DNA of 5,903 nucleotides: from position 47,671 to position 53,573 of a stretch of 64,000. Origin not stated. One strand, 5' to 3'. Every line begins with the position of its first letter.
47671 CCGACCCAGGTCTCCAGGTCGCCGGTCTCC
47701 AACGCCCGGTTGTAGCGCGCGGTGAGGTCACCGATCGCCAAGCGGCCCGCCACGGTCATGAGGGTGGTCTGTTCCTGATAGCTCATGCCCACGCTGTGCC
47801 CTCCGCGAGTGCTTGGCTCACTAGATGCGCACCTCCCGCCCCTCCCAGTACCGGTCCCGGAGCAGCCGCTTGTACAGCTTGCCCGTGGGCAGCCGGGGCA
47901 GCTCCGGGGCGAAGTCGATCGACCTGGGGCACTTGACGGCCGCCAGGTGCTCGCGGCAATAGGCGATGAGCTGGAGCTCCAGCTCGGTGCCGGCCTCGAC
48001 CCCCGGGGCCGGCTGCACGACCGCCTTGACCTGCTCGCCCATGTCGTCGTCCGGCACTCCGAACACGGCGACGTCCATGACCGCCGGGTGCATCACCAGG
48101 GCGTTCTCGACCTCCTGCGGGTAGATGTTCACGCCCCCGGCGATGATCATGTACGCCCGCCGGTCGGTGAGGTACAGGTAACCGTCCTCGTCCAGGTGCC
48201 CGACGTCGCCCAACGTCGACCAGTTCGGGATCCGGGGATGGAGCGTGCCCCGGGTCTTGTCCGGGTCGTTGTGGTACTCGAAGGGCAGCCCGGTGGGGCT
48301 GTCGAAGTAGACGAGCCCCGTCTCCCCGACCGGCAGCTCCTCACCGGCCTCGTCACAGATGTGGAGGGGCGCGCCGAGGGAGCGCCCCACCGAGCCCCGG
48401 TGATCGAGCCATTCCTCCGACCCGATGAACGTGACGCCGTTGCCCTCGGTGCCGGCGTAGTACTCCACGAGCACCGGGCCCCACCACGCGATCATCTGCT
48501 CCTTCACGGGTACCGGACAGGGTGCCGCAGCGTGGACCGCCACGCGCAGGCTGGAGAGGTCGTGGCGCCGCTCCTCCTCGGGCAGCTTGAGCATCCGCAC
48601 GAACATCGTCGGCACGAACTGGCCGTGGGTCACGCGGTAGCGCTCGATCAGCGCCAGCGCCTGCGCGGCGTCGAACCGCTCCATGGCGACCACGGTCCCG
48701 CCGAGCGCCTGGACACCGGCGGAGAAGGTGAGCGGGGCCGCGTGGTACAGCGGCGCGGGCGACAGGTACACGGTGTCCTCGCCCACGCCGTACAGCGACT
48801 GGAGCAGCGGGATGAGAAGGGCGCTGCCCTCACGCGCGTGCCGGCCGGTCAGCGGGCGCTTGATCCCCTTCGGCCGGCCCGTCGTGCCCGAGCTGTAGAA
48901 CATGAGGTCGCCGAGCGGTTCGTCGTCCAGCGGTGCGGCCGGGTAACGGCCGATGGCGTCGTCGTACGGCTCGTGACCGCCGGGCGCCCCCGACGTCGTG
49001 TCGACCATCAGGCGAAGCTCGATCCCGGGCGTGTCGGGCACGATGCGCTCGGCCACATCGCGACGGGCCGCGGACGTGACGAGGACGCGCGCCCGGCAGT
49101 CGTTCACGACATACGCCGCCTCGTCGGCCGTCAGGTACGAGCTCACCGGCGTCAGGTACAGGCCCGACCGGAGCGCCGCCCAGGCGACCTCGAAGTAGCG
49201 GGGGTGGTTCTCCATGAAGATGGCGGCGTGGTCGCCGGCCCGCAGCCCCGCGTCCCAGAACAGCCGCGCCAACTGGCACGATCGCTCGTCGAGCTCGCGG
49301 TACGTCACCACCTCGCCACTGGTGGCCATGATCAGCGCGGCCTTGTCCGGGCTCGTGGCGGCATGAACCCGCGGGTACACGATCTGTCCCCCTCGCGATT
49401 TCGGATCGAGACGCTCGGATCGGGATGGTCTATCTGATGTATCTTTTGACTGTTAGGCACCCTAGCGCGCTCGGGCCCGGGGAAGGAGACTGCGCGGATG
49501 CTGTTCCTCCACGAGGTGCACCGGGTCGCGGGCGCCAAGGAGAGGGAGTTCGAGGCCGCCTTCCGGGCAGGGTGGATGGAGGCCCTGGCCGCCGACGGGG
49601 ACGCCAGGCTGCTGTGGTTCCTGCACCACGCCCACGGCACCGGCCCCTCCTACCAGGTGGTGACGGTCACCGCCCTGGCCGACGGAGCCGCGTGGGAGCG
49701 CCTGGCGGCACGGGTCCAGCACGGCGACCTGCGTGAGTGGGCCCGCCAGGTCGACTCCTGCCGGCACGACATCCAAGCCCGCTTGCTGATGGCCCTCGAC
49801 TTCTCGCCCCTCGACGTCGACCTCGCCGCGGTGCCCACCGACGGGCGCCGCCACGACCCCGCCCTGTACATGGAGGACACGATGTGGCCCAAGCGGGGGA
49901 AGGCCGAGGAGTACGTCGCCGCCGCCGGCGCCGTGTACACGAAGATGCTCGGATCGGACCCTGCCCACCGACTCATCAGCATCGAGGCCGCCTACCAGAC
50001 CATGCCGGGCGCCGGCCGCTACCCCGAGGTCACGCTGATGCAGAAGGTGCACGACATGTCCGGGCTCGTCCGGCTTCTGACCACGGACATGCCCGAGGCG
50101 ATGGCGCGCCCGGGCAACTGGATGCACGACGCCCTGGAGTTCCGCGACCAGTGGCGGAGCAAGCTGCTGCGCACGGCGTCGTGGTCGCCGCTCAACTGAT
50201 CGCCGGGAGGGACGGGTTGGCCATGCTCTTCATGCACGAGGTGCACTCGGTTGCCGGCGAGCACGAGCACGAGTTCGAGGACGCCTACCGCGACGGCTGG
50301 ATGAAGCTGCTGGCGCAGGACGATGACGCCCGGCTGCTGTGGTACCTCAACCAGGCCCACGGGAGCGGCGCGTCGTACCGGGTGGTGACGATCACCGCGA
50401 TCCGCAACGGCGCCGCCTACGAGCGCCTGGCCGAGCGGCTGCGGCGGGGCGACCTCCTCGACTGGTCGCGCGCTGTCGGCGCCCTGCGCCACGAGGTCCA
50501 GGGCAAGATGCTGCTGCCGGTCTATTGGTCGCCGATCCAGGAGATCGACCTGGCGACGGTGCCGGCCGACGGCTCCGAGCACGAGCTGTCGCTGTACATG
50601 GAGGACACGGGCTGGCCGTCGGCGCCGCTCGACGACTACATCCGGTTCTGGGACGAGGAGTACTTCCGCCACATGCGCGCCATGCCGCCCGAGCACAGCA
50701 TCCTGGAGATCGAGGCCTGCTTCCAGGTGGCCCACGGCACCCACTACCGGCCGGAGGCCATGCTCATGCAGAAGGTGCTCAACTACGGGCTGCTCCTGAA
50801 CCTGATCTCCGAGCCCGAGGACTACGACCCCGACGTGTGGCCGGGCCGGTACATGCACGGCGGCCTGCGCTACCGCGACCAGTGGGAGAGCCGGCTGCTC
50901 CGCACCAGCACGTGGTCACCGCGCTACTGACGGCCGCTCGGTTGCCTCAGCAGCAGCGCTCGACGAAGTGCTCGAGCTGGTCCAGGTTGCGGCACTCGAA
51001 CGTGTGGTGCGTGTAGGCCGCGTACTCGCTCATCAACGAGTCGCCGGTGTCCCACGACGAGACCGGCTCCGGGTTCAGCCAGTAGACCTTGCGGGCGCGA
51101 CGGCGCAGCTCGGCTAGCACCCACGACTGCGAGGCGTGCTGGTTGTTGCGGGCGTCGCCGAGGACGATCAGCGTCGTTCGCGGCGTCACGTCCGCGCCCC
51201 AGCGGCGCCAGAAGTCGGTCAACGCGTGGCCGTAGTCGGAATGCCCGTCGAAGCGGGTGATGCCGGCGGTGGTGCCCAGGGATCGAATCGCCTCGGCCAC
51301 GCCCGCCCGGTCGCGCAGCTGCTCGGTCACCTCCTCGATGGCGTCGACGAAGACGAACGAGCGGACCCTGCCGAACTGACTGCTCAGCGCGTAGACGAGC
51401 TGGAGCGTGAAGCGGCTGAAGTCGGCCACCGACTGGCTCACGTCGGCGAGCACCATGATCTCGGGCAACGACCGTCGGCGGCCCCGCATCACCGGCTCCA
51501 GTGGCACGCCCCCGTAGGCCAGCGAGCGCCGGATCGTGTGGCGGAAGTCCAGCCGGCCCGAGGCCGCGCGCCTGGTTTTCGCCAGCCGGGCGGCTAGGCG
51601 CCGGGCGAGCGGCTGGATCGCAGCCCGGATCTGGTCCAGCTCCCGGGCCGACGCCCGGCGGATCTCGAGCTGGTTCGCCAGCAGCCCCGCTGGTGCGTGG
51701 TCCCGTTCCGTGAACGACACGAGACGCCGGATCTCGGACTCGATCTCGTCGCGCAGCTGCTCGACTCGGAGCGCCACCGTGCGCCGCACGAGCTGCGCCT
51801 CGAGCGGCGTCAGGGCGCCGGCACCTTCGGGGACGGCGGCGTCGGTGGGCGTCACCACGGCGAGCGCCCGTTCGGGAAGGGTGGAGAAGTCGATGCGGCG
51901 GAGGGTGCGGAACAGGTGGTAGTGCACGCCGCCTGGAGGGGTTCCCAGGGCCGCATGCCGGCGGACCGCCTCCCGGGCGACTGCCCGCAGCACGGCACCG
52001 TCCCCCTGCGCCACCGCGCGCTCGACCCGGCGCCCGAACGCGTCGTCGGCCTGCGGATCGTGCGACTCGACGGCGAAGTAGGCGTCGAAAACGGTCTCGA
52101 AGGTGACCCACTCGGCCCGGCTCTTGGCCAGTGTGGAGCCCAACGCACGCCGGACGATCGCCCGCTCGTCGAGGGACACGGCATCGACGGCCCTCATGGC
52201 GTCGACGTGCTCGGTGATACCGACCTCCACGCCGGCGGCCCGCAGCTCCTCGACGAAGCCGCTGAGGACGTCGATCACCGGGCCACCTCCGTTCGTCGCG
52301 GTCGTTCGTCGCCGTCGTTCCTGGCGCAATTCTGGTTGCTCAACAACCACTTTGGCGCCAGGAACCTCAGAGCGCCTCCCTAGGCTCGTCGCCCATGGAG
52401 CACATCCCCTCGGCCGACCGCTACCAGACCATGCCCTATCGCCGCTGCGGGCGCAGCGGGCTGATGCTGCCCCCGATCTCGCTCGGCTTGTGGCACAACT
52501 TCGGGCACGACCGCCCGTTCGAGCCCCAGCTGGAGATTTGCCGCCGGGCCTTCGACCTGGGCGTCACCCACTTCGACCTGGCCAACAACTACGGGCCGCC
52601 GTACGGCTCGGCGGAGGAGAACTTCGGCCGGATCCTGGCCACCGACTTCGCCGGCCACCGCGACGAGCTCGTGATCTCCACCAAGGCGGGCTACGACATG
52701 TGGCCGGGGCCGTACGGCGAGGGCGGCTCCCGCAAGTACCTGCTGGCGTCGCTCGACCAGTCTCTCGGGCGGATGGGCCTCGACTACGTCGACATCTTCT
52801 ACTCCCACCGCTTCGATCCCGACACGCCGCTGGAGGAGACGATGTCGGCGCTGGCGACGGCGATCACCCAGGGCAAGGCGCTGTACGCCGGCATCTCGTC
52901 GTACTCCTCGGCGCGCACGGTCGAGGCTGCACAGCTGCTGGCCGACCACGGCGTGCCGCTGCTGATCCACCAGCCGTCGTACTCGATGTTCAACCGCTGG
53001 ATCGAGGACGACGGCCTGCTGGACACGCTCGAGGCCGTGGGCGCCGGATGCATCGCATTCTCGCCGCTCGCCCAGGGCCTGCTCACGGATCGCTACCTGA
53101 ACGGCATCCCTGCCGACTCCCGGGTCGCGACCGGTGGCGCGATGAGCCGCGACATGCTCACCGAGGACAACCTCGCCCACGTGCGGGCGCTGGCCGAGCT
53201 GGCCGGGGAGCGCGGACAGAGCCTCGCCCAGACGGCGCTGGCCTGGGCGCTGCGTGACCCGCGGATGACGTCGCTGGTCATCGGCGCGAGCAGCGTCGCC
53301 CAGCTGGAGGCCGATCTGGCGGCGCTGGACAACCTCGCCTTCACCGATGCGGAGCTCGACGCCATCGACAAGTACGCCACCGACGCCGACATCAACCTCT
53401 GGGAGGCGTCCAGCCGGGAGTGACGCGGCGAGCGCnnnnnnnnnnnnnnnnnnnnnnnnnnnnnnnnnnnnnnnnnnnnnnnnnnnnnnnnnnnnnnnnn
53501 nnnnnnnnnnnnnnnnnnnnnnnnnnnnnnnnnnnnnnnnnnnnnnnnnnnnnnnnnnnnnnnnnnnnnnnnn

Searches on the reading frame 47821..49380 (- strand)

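Call 33: search_protein_families(library=pfam, proteins=[window:47821-49380:-], max_evalue=0.001)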
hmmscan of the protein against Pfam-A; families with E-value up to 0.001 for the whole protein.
window:47821-49380:- (519 aa): 2 families
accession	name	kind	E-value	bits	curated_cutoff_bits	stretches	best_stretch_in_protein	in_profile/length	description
PF00501.34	AMP-binding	-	4e-65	220.5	29.9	1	6-362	4-377/384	AMP-binding enzyme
PF13193.12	AMP-binding_C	-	6.4e-19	69.1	24.5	1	423-501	1-76/76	AMP-binding enzyme C-terminal domain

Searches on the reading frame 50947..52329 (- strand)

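Call 33: search_protein_families(library=pfam, proteins=[window:50947-52329:-], max_evalue=0.001)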
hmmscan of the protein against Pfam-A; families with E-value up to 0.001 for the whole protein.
window:50947-52329:- (460 aa): 1 family
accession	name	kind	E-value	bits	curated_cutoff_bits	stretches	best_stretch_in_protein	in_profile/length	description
PF05762.20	VWA_CoxE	-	4.1e-46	157.6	26.4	1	235-453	2-220/222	VWA domain containing CoxE-like protein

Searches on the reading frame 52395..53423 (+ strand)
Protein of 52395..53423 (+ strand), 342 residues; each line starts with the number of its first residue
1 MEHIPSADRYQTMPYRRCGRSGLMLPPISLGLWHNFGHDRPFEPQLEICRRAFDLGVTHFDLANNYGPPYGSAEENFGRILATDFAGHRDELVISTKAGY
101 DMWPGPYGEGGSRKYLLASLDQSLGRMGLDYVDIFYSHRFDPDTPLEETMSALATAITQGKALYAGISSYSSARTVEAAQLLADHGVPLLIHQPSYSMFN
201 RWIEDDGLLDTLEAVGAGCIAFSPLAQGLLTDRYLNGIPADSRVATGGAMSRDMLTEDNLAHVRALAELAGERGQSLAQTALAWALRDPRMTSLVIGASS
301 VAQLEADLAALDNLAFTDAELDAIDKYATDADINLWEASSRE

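Call 33: search_protein_families(library=pfam, proteins=[window:52395-53423:+], max_evalue=0.001)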
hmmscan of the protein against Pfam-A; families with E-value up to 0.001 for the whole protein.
window:52395-53423:+ (342 aa): 1 family
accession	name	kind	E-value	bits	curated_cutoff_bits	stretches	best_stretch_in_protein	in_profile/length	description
PF00248.27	Aldo_ket_red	-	1.7e-70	237.9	24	1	27-326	1-288/291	Aldo/keto reductase family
